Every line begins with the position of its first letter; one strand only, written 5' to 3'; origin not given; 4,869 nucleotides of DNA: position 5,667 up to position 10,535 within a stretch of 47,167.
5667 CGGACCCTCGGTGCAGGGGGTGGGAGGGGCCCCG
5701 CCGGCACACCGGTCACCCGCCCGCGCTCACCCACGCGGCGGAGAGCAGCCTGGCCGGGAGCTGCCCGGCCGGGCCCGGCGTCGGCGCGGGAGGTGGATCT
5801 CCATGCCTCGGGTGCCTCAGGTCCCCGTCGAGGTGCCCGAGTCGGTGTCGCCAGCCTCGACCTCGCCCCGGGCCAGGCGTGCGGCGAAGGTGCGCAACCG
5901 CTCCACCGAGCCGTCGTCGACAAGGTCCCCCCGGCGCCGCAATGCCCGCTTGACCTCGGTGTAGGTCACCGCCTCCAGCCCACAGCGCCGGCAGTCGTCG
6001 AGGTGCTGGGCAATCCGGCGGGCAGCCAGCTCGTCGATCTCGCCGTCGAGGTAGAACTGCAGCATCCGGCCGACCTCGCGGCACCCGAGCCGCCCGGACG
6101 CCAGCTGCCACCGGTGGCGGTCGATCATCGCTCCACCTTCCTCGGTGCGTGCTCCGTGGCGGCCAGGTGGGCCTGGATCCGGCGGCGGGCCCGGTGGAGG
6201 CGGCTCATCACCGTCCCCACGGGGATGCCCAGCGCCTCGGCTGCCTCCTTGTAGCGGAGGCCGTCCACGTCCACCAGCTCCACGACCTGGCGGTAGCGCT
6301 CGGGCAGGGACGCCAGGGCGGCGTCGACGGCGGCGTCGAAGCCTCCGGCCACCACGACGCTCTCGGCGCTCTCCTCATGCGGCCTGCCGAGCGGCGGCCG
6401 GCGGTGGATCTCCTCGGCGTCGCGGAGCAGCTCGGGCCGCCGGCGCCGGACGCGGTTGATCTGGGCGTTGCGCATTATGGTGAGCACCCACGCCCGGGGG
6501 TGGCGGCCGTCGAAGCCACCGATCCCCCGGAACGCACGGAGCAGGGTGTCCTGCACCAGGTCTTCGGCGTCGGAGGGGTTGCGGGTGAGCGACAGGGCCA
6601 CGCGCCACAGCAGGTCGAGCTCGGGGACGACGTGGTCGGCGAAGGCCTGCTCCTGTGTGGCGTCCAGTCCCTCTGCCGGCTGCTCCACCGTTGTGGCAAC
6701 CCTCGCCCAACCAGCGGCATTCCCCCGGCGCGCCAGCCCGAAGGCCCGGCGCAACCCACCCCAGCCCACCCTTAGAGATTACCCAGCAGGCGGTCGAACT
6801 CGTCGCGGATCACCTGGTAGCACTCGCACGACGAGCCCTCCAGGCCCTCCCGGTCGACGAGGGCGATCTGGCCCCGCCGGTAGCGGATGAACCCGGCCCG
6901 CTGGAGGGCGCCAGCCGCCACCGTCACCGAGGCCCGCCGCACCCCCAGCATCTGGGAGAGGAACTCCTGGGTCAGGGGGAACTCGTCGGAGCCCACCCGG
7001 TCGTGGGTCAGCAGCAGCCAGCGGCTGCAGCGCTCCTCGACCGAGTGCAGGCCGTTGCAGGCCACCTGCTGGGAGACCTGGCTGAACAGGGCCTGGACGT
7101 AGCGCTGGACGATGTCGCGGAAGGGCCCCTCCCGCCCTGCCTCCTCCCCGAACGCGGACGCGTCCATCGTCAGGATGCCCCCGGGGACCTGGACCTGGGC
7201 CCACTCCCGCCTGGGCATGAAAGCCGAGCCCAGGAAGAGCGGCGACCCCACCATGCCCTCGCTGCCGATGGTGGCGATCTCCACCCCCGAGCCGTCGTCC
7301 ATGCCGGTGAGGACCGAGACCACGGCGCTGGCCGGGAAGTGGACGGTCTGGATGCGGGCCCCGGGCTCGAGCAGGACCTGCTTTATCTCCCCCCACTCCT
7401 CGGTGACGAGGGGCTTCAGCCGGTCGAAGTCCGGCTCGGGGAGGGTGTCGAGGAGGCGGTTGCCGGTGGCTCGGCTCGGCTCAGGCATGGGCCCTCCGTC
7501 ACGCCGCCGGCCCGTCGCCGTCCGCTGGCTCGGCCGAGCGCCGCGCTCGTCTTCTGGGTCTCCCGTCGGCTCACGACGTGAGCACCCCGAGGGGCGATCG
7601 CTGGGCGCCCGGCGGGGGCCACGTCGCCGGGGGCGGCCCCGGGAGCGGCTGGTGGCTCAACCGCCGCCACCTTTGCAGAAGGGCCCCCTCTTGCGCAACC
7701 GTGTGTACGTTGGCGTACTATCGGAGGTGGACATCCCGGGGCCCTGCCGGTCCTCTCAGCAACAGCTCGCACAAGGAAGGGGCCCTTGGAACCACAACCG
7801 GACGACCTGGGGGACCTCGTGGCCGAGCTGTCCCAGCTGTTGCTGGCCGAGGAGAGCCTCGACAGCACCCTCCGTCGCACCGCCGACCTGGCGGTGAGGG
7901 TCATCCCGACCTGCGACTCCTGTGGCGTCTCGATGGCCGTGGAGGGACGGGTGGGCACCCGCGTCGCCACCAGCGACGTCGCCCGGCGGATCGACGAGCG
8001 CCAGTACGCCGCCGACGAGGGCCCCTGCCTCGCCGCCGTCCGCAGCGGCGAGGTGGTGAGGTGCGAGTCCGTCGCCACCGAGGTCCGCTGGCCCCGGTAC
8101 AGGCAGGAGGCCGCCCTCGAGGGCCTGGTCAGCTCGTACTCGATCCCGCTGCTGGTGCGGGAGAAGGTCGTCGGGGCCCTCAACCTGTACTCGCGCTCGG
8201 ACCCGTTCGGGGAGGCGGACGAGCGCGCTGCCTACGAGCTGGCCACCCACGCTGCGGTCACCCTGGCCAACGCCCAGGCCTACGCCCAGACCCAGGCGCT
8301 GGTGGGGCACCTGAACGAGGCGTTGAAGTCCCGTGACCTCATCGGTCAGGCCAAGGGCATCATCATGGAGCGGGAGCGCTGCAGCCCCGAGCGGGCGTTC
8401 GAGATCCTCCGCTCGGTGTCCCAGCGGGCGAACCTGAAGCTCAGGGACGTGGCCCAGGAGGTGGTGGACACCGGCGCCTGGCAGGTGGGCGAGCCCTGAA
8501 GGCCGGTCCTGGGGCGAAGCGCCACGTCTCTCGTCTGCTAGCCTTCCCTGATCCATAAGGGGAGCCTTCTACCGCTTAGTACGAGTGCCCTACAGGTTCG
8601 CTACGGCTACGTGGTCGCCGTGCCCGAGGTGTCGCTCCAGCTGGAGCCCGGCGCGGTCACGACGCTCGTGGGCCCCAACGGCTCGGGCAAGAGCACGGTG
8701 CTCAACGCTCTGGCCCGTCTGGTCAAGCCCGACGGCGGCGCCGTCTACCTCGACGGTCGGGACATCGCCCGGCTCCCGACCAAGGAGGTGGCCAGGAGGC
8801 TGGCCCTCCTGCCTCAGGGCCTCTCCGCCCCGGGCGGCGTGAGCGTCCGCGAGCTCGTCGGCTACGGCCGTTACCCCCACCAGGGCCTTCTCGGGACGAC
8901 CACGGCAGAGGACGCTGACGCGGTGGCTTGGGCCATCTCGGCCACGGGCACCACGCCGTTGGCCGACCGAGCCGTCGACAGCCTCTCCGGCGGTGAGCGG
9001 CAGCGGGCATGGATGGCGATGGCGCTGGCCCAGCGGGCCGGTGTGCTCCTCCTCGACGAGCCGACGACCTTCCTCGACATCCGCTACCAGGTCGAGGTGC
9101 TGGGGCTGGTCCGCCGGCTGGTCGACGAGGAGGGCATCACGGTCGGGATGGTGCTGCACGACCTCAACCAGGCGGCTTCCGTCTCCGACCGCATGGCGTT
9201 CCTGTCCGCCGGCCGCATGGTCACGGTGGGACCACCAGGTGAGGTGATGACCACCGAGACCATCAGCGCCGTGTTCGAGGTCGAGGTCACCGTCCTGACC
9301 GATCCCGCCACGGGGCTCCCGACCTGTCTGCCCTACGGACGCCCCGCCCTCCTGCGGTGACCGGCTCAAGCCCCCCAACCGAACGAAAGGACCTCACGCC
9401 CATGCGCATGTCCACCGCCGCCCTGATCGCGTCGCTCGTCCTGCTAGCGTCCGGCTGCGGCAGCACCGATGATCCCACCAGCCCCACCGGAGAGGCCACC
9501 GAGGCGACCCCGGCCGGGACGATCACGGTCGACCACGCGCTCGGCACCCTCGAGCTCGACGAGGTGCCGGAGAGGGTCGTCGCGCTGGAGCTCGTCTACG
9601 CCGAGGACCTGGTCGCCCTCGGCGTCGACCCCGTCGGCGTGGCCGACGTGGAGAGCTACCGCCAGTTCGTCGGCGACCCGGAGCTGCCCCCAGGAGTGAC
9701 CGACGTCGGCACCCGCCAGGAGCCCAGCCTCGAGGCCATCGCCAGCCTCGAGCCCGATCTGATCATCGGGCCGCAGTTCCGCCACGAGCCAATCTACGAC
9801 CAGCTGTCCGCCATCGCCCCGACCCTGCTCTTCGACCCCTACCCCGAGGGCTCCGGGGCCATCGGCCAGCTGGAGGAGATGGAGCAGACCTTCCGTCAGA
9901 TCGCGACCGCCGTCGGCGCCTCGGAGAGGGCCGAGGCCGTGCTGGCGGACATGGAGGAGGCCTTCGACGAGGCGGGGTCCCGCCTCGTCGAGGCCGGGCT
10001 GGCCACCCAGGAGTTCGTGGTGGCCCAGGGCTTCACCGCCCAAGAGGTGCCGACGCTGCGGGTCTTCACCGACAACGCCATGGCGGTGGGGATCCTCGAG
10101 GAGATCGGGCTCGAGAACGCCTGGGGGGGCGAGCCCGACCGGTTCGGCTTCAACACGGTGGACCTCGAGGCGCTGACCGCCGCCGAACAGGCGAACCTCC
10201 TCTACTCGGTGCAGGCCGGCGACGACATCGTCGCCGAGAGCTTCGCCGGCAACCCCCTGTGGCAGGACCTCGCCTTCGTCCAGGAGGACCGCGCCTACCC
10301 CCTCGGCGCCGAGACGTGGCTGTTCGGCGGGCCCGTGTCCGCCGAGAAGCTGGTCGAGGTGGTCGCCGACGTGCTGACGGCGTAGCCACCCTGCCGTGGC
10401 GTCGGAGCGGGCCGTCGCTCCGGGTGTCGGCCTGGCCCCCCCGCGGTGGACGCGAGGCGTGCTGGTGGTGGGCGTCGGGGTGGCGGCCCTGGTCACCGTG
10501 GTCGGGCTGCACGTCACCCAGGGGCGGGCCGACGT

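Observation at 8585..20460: Reading-frame disruptions confined to the siderophore locus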

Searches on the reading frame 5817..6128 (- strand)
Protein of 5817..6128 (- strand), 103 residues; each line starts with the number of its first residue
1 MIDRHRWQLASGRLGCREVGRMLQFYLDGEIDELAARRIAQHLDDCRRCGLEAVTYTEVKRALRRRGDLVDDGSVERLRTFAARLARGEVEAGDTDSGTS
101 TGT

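Call 24: search_protein_families(library=pfam, proteins=[window:5817-6128:-], max_evalue=0.01)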
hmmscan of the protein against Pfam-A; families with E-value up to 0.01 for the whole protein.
window:5817-6128:- (103 aa): 1 family
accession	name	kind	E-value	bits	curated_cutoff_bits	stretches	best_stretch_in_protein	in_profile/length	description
PF13490.11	zf-HC2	-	2e-09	37.8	22.2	1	16-49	1-34/35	Putative zinc-finger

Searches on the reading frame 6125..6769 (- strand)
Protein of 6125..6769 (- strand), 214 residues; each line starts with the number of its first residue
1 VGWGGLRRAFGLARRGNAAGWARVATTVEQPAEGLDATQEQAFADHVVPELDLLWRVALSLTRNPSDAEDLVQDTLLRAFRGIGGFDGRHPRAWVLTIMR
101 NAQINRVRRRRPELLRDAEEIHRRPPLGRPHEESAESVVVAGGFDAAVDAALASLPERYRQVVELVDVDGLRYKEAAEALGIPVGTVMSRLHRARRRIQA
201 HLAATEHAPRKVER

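Call 24: search_protein_families(library=pfam, proteins=[window:6125-6769:-], max_evalue=0.01)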
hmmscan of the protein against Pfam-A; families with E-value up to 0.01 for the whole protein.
window:6125-6769:- (214 aa): 7 families
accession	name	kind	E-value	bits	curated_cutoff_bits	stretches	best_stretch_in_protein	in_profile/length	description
PF08281.18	Sigma70_r4_2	-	1.7e-20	72.8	25.7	1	147-198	3-54/54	Sigma-70, region 4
PF04542.20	Sigma70_r2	-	2.1e-18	66.3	24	1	51-111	6-69/71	Sigma-70 region 2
PF04545.22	Sigma70_r4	-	5.6e-13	48.6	24.1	1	151-199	1-49/50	Sigma-70, region 4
PF07638.17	Sigma70_ECF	-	6.1e-06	26.7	21.1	1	145-202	127-183/185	ECF sigma factor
PF13384.12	HTH_23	-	4e-05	23.7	24.6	1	160-194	9-41/50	Homeodomain-like domain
PF22029.2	PhyR_sigma2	-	0.00015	22.2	27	1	48-99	2-54/55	Sigma2 domain of PhyR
PF13518.12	HTH_28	-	0.001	19.5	25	1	161-195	4-37/52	Helix-turn-helix domain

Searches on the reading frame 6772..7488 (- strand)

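Call 24: search_protein_families(library=pfam, proteins=[window:6772-7488:-], max_evalue=0.01)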
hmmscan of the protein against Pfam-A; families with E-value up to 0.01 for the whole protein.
window:6772-7488:- (238 aa): 3 families
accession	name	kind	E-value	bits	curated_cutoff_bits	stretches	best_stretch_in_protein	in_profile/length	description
PF13545.12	HTH_Crp_2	-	5.7e-14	52.3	27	1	152-217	1-68/70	Crp-like helix-turn-helix domain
PF00027.35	cNMP_binding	-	0.00054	20.3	27.5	1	37-114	8-83/89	Cyclic nucleotide-binding domain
PF12802.13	MarR_2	-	0.0011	19.6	27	1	171-205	18-54/61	MarR family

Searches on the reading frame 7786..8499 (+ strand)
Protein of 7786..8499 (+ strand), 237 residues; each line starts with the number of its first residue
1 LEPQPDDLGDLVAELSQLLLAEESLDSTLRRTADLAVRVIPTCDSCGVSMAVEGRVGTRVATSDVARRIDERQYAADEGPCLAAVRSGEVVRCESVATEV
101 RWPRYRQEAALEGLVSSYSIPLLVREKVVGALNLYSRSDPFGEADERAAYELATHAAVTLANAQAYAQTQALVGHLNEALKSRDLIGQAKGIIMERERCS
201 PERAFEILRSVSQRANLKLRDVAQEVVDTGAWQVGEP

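Call 20: search_protein_families(library=pfam, proteins=[window:7786-8499:+], max_evalue=0.001)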
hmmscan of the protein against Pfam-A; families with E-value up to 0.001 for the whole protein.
window:7786-8499:+ (237 aa): 4 families
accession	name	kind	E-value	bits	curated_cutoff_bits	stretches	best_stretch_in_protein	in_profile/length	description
PF03861.19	ANTAR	-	4.5e-22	78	27.3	1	175-227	2-54/54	ANTAR domain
PF13185.12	GAF_2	-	3.2e-17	63.5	28.6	1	23-160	2-135/136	GAF domain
PF01590.32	GAF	-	5.9e-12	46.7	22.4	1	25-160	2-133/133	GAF domain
PF13492.12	GAF_3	-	0.00015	22.6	27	1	26-162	3-129/129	GAF domain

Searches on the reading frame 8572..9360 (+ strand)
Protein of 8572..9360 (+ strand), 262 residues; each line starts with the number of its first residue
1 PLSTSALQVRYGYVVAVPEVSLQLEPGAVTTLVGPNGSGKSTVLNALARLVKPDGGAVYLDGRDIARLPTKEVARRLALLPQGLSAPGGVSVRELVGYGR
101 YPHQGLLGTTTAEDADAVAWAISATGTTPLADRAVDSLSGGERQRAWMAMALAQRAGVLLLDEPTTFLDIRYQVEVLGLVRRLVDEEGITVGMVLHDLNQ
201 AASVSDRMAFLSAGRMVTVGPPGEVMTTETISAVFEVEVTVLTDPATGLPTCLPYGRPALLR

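Call 20: search_protein_families(library=pfam, proteins=[window:8572-9360:+], max_evalue=0.001)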
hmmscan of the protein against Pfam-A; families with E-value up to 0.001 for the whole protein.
window:8572-9360:+ (262 aa): 10 families
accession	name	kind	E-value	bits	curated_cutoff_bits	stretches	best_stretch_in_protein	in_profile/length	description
PF00005.33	ABC_tran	-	3.1e-30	106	25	1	19-166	3-137/137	ABC transporter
PF13304.12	AAA_21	-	8.1e-11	43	27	1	29-50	1-22/304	AAA domain, putative AbiEii toxin, Type IV TA system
PF02463.25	SMC_N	-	3.9e-07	30.2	40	0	28-47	25-44/220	RecF/RecN/SMC N terminal domain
PF13555.12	AAA_29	-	4.3e-06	26.8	27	1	24-55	19-50/61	P-loop containing region of AAA domain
PF13175.12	AAA_15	-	4.6e-05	23.6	32.1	1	20-54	17-50/374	AAA ATPase domain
PF13191.12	AAA_16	-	0.00023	22.1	32.6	1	30-86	27-85/167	AAA ATPase domain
PF13476.12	AAA_23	-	0.00034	21.7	27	1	28-48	20-40/201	AAA domain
PF09818.15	ABC_ATPase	-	0.0004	19.9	23.2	0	26-53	79-105/283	P-loop domain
PF13401.12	AAA_22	-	0.00041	21.1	27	0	29-187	7-112/130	AAA domain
PF13604.12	AAA_30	-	0.00059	20.1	27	0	27-59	18-50/191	AAA domain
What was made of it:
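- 8542..9360 (+): FecE/FhuC-like ABC ATPase of the siderophore importer. It has no canonical start codon where homologs begin (ancestral start inferred at 8569-8571, now CTA). The first in-frame start, GTG 8611, would remove strand beta-1 and the A-loop Tyr. Pfam ABC_tran (call 20).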

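Call 51: search_protein_families(library=ncbifam, proteins=[window:8572-9360:+], max_evalue=0.00001)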
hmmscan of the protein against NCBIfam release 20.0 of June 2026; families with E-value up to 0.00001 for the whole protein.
window:8572-9360:+ (262 aa): 185 families (the best 25 are shown)
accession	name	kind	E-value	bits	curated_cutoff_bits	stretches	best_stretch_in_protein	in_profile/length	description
NF008409.0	PRK11231.1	equivalog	6.9e-84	281.2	375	1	2-253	3-253/255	Fe(3+) dicitrate ABC transporter ATP-binding protein FecE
NF007606.0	PRK10253.1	equivalog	6.4e-75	252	497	1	6-258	12-264/266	iron-enterobactin ABC transporter ATP-binding protein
TIGR03873.1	F420-0_ABC_ATP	hypoth_equivalog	6.3e-73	245.2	372.4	1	2-251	2-250/256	putative F420-0 ABC transporter ATP-binding protein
NF007082.0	PRK09536.1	equivalog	3.4e-72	243.8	537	1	2-254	4-255/402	corrinoid ABC transporter ATPase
NF007863.0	PRK10575.1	equivalog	5.8e-71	238.9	433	1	19-252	29-262/265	Fe3+-hydroxamate ABC transporter ATP-binding protein FhuC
NF010068.0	PRK13548.1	equivalog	7.9e-67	225.1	261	1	2-253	6-258/261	heme ABC transporter ATP-binding protein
NF052485.1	sider_ATP_EitC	equivalog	1.2e-52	178.8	485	1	7-247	8-244/251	siderophore ABC transporter ATP-binding protein EitC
NF010067.0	PRK13547.1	equivalog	2.6e-44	151.5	374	1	5-250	5-267/272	heme ABC transporter ATP-binding protein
NF040873.1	AztA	equivalog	2.1e-42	144.9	220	1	11-206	2-187/191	zinc ABC transporter ATP-binding protein AztA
NF053840.1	MnTportMntADein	equivalog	1.2e-41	142.9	400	1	3-237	3-231/240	manganese ABC transporter ATP-binding protein MntA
TIGR01188.1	drrA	subfamily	5.1e-36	124.5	312.45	1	10-226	2-212/302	daunorubicin resistance ABC transporter, ATP-binding protein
TIGR00968.1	3a0106s01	subfamily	7.2e-36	123.9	342.75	1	7-234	6-227/237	sulfate ABC transporter ATP-binding protein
TIGR02315.1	ABC_phnC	equivalog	3.2e-34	118.4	266.1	1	5-232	5-239/243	phosphonate ABC transporter ATP-binding protein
NF002981.0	PRK03695.1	equivalog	7.1e-34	117.3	281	1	20-241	19-240/253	vitamin B12 ABC transporter ATP-binding protein BtuD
TIGR03771.1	anch_rpt_ABC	equivalog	2.5e-33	115.6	268.8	1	22-238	1-212/223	anchored repeat-type ABC transporter ATP-binding subunit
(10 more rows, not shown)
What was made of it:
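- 8542..9360 (+): NCBIfam FecE profile aligns from position 3 at residue 2 of the translation from 8572 (call 51).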

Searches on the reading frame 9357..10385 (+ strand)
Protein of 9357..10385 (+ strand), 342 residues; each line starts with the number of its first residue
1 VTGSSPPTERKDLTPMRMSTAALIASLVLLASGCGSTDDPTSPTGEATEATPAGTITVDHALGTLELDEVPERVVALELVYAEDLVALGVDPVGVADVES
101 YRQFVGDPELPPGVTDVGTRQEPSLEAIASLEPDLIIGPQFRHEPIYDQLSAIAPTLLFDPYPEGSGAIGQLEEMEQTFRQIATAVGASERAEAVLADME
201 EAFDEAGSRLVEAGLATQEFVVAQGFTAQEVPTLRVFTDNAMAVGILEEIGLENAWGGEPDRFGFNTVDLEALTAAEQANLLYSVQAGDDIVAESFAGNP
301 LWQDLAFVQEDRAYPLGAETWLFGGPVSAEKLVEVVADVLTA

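Call 20: search_protein_families(library=pfam, proteins=[window:9357-10385:+], max_evalue=0.001)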
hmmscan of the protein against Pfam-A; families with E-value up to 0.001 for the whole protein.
window:9357-10385:+ (342 aa): 1 family
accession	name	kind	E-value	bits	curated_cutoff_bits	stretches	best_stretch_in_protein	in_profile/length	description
PF01497.23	Peripla_BP_2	-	1.1e-29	104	27.5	1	74-318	1-233/235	Periplasmic binding protein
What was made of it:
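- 9357..10385 (+): FhuD-like siderophore-binding protein. Intact in the window. Pfam Peripla_BP_2 positions 1-233 of 235 (call 20).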

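Call 22: find_encoding_contigs(protein=window:9357-10385:+, flank=10000, max_places=10)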
Protein window:9357-10385:+ (342 aa): no gene with exactly this product is on record in the collection.

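Call 51: search_protein_families(library=ncbifam, proteins=[window:9357-10385:+], max_evalue=0.00001)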
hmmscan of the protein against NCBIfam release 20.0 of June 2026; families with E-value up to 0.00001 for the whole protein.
window:9357-10385:+ (342 aa): 4 families
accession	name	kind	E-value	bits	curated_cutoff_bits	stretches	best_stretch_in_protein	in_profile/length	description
NF007864.0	PRK10576.1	equivalog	5.4e-44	150.7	252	1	71-340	35-293/297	Fe(3+)-hydroxamate ABC transporter substrate-binding protein FhuD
NF008501.1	PRK11411.1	subfamily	4.7e-35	121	320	1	50-340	18-294/303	Fe(3+) dicitrate ABC transporter substrate-binding protein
NF008200.0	PRK10957.1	equivalog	1.9e-14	53.3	205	1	120-338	113-326/330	Fe2+-enterobactin ABC transporter substrate-binding protein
TIGR03659.1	IsdE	equivalog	4e-09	36.1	298.65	1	21-331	6-282/292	heme ABC transporter substrate-binding protein IsdE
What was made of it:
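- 9357..10385 (+): NCBIfam FhuD-like, below the equivalog cut-off (call 51).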
